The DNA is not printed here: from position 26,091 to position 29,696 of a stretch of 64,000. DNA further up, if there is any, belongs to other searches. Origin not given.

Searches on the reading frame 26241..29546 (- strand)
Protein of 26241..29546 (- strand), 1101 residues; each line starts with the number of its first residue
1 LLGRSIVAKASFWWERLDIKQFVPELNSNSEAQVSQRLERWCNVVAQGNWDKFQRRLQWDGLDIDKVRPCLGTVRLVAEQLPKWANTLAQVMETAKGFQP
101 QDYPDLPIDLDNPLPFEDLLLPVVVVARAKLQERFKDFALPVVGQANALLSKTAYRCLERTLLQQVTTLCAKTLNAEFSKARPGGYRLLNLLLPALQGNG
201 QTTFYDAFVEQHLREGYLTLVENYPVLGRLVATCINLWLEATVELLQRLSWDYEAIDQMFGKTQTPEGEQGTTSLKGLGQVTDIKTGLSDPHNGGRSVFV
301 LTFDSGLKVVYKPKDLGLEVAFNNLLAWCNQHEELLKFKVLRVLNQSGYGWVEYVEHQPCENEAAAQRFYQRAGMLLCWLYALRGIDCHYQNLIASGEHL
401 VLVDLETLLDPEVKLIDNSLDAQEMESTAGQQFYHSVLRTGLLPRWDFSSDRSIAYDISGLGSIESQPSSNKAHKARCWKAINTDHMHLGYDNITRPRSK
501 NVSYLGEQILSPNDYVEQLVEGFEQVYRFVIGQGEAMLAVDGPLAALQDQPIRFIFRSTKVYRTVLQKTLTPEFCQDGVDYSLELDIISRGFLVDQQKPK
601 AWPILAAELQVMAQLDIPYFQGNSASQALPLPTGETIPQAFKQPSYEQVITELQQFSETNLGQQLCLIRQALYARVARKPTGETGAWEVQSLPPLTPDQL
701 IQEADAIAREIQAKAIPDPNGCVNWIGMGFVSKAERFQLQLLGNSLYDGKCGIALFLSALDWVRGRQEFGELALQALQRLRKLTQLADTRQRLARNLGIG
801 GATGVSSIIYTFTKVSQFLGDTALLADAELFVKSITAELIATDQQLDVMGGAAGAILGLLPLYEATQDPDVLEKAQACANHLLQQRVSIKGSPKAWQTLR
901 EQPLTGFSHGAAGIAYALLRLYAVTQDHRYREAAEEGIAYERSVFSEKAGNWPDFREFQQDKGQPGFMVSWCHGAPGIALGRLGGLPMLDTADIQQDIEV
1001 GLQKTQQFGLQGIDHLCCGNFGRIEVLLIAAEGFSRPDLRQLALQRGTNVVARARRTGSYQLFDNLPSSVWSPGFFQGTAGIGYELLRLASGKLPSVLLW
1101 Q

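Call 3: search_protein_families(library=pfam, proteins=[window:26241-29546:-], max_evalue=0.01)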
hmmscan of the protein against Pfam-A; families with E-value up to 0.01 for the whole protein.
window:26241-29546:- (1101 aa): 3 families
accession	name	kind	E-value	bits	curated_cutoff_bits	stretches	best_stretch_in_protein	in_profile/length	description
PF13575.12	DUF4135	-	9.1e-129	430.3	29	1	224-621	1-376/378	Domain of unknown function (DUF4135)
PF05147.19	LANC_like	-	1.1e-61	208.8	23.2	1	742-1098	3-349/350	Lanthionine synthetase C-like protein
PF07470.19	Glyco_hydro_88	-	0.0085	15.6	26.6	0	856-938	35-103/352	Glycosyl Hydrolase Family 88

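Call 4: search_protein_families(library=ncbifam, proteins=[window:26241-29546:-], max_evalue=0.01)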
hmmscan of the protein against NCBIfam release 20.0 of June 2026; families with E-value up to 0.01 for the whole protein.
window:26241-29546:- (1101 aa): 3 families
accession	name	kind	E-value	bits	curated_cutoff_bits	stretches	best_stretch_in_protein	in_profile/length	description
TIGR03897.1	lanti_2_LanM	subfamily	6.5e-297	987.2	304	1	119-1090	2-930/932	type 2 lanthipeptide synthetase LanM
NF038150.1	lanthi_synth_IV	equivalog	8.8e-27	93.8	650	1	707-1092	476-846/851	class IV lanthionine synthetase LanL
NF038151.1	lanthi_synth_III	equivalog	1.9e-18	66.3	575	2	831-979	589-727/833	class III lanthionine synthetase LanKC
